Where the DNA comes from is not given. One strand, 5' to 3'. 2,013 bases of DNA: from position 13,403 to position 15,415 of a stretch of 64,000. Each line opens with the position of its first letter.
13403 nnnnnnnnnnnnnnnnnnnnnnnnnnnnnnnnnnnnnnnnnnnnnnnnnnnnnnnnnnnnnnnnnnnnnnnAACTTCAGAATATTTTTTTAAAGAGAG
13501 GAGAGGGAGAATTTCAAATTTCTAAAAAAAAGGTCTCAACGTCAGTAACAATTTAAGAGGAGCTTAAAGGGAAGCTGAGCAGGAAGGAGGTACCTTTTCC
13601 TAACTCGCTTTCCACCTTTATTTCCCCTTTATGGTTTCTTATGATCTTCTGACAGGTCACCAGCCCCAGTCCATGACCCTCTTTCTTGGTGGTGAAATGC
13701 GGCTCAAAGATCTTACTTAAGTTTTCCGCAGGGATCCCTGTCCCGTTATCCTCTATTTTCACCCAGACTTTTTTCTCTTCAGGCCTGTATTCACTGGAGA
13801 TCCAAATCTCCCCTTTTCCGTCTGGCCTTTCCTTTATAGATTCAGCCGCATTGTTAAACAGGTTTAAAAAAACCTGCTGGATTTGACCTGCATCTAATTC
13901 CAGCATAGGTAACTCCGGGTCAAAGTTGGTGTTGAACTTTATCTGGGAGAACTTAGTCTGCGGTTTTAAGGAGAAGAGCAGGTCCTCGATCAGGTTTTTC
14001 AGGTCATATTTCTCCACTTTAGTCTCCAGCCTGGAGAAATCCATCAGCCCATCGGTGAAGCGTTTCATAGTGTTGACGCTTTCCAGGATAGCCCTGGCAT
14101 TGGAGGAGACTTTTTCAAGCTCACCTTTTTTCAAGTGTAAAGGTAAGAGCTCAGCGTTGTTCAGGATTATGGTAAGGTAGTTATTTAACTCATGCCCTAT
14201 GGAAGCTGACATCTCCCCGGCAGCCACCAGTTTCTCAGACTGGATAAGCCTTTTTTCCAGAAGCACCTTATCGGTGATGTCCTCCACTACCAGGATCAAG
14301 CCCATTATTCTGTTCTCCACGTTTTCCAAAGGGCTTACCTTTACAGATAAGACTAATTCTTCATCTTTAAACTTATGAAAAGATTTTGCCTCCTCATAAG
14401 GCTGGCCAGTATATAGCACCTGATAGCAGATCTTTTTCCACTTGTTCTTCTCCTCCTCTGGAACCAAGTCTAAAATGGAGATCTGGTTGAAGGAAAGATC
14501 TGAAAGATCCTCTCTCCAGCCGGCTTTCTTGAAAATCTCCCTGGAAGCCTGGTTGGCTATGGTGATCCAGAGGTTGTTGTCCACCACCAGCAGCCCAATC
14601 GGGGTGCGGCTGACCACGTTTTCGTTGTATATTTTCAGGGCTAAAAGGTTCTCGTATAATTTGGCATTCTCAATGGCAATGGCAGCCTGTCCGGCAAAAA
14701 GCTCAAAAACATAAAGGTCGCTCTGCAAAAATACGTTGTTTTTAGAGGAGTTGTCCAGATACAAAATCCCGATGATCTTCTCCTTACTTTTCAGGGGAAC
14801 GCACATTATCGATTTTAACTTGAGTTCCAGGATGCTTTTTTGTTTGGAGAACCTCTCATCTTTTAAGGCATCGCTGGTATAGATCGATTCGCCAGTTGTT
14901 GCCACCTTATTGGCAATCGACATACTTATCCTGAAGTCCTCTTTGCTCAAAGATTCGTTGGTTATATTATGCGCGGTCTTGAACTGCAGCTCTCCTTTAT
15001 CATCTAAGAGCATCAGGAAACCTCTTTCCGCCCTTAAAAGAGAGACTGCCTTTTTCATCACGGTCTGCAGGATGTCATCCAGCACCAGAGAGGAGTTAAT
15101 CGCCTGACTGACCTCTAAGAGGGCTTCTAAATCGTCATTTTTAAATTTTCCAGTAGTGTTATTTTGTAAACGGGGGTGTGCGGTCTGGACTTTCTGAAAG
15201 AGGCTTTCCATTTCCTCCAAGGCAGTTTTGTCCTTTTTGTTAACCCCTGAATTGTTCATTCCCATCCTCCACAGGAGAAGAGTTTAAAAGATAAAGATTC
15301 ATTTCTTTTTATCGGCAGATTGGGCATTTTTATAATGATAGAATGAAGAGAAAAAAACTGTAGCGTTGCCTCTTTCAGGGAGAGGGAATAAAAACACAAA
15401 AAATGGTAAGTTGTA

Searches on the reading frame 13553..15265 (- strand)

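Call 68: search_protein_families(library=pfam, proteins=[window:13553-15265:-])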
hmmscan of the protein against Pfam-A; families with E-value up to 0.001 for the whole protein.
window:13553-15265:- (570 aa): 9 families
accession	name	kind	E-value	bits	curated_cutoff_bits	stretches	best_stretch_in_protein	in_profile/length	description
PF02518.31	HATPase_c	-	1.2e-25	90.5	26.4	1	458-568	2-110/111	Histidine kinase-, DNA gyrase B-, and HSP90-like ATPase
PF13492.12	GAF_3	-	4.8e-20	72.7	27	1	62-200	2-129/129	GAF domain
PF13185.12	GAF_2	-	9.3e-20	71.7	28.6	1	62-199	4-136/136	GAF domain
PF01590.32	GAF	-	1.5e-18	68.1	22.4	1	62-198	2-133/133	GAF domain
PF08448.16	PAS_4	-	1.3e-08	35.5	23.1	1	220-333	3-108/110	PAS fold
PF00512.31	HisKA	-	6e-07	29.9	26.9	1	350-415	3-65/66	His Kinase A (phospho-acceptor) domain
PF14501.12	HATPase_c_5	-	1.3e-06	28.7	22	1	461-554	5-91/102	GHKL domain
PF13426.13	PAS_9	-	6.6e-06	26.8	27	1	224-332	3-103/103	PAS domain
PF13596.12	PAS_10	-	0.00023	22.2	22.1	0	216-331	3-106/106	PAS domain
